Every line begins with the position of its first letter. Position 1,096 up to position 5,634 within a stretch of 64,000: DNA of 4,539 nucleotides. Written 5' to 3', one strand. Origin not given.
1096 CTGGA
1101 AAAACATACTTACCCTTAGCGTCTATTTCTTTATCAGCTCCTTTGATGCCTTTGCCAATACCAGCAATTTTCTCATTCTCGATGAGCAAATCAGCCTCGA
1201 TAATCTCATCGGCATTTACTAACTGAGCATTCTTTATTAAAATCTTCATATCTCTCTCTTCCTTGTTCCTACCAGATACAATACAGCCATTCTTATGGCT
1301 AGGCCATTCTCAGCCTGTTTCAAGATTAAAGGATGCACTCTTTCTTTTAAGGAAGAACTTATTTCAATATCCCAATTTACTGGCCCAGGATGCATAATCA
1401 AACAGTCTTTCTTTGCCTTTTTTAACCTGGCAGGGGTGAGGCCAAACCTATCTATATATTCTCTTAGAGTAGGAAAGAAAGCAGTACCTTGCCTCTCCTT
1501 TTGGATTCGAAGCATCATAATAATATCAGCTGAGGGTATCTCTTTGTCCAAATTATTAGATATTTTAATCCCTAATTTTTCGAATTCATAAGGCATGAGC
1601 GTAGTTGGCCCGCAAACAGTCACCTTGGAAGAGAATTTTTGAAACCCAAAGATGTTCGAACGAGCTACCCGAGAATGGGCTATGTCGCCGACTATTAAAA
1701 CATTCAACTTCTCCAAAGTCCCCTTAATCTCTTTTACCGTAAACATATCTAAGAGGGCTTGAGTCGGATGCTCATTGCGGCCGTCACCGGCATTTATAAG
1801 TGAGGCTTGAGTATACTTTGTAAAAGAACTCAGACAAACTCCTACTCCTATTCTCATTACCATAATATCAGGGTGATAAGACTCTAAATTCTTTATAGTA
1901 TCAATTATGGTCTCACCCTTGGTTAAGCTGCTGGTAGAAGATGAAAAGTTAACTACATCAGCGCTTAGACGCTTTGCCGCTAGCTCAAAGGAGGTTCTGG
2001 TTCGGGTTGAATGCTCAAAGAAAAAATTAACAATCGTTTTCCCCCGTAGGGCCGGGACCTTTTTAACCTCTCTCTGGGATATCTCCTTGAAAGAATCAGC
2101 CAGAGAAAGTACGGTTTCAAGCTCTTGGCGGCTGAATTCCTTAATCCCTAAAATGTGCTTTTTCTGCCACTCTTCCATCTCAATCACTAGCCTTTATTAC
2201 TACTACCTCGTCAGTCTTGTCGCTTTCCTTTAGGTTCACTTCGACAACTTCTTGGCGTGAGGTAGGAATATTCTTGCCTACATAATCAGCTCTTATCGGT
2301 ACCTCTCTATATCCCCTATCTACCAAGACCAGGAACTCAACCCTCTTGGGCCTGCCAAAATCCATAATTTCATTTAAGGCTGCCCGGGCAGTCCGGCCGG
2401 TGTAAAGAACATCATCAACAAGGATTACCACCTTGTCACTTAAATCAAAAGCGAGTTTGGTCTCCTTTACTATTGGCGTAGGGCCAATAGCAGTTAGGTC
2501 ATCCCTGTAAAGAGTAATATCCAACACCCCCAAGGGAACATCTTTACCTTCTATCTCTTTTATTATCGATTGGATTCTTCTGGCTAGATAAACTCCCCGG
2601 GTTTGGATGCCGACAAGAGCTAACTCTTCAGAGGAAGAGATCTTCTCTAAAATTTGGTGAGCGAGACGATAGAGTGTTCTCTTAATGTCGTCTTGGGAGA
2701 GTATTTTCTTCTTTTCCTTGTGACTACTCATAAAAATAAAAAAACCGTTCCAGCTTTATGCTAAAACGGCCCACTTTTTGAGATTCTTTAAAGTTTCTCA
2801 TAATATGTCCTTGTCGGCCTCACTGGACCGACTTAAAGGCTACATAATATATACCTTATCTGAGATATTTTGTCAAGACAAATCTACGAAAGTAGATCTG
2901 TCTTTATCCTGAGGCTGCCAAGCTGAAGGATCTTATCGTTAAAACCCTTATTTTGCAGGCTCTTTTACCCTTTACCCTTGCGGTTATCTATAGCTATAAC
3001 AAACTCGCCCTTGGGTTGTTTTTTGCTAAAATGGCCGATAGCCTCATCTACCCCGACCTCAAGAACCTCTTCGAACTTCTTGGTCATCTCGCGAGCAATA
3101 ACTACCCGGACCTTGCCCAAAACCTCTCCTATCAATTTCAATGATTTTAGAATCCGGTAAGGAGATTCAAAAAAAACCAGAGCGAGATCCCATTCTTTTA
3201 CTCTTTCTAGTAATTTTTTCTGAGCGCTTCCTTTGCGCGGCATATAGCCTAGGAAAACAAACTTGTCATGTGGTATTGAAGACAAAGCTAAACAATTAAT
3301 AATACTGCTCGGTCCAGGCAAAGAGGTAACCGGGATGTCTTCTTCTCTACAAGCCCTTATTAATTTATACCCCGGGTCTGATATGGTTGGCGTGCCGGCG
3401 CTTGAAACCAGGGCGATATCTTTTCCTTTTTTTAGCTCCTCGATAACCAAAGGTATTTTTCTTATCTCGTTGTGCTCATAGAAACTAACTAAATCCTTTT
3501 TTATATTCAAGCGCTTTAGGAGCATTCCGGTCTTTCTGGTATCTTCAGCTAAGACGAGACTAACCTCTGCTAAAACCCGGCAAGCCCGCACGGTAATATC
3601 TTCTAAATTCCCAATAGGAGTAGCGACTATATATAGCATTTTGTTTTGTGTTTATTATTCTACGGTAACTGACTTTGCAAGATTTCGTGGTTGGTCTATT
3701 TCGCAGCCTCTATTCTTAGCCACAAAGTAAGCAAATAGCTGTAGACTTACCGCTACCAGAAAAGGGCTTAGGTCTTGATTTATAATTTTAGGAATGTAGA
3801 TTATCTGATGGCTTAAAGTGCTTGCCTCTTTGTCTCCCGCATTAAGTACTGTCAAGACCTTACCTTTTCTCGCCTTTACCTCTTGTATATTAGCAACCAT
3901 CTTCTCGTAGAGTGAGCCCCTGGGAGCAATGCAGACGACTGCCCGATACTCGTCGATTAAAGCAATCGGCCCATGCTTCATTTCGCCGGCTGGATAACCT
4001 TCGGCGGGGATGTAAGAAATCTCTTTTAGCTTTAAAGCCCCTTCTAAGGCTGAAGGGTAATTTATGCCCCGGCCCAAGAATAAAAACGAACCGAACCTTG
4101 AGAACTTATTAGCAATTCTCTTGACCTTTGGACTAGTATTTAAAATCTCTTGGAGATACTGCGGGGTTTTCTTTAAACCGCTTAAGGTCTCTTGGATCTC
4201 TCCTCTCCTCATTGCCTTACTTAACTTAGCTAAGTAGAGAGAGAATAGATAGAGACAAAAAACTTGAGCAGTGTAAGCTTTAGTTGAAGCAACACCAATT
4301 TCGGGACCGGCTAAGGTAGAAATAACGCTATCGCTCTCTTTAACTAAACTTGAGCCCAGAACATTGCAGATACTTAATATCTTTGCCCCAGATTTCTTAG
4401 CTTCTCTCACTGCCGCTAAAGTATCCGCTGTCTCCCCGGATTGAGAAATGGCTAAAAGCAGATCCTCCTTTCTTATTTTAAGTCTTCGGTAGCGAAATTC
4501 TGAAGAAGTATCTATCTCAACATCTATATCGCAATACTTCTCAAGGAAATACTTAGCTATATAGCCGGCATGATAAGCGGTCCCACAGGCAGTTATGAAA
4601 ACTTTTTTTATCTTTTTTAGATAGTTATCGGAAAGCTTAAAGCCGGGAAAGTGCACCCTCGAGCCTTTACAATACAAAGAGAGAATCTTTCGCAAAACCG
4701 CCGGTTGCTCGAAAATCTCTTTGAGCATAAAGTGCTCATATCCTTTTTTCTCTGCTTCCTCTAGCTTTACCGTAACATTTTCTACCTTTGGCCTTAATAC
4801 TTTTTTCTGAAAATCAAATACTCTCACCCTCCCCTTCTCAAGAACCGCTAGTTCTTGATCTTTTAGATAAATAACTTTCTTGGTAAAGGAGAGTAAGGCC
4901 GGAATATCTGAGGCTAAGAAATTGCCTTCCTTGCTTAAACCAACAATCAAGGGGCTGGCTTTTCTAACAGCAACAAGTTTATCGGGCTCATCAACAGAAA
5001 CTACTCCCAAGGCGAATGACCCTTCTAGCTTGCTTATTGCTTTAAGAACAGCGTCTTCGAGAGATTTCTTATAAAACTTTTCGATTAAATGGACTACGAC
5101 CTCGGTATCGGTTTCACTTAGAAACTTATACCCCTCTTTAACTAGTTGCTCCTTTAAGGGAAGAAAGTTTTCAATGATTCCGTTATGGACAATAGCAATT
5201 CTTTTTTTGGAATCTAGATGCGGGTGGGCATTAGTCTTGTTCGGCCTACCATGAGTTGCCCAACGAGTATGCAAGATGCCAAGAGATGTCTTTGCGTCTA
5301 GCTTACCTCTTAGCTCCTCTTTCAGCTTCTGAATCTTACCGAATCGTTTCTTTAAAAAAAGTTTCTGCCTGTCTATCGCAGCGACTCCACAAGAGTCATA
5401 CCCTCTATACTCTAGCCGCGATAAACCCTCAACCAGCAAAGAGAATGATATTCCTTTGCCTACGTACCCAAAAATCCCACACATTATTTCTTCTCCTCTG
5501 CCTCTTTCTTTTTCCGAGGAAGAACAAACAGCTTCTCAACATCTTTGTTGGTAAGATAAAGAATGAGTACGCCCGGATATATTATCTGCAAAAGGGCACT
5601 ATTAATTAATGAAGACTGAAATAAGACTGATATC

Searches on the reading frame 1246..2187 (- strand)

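Call 74: search_protein_families(library=pfam, proteins=[window:1246-2187:-], max_evalue=0.00001)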
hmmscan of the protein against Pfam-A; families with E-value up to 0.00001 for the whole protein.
window:1246-2187:- (313 aa): 2 families
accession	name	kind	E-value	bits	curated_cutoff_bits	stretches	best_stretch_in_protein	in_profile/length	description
PF02729.26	OTCace_N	-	4.5e-45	153.8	29.9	1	10-153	1-148/148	Aspartate/ornithine carbamoyltransferase, carbamoyl-P binding domain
PF00185.30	OTCace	-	1.2e-23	84.4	29.4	1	160-305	2-156/157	Aspartate/ornithine carbamoyltransferase, Asp/Orn binding domain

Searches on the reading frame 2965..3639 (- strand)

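Call 74: search_protein_families(library=pfam, proteins=[window:2965-3639:-], max_evalue=0.00001)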
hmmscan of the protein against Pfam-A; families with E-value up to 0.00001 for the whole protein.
window:2965-3639:- (224 aa): 1 family
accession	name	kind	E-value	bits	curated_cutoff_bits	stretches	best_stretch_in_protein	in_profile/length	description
PF00590.25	TP_methylase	-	6e-30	105.2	27.8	1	1-199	1-210/212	Tetrapyrrole (Corrin/Porphyrin) Methylases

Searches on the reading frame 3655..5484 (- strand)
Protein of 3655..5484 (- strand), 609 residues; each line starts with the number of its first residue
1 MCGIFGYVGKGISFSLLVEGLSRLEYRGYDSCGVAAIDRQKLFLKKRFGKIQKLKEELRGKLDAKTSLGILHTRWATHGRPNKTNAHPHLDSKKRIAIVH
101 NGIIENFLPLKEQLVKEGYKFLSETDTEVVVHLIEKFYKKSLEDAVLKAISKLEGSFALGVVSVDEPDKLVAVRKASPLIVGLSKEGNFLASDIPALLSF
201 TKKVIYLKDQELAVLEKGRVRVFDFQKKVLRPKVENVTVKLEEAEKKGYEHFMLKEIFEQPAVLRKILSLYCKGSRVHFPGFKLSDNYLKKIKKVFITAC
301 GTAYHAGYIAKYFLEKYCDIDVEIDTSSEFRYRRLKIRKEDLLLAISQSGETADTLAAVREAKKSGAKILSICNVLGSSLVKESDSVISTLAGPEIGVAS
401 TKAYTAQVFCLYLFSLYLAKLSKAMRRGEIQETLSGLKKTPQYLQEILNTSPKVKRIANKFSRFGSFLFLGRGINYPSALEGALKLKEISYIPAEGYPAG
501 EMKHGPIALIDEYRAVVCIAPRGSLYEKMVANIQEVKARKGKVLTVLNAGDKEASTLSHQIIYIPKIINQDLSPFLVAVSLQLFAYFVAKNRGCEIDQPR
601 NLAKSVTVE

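Call 74: search_protein_families(library=pfam, proteins=[window:3655-5484:-], max_evalue=0.00001)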
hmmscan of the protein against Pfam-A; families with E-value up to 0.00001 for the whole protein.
window:3655-5484:- (609 aa): 3 families
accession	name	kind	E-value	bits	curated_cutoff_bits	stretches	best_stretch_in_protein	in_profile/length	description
PF01380.27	SIS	-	3.9e-53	179.2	25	2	289-414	2-128/131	SIS domain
PF13522.11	GATase_6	-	2.7e-19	69.9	27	1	66-190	10-127/130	Glutamine amidotransferase domain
PF13537.11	GATase_7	-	2.3e-16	60.3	25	1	83-198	10-122/123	Glutamine amidotransferase domain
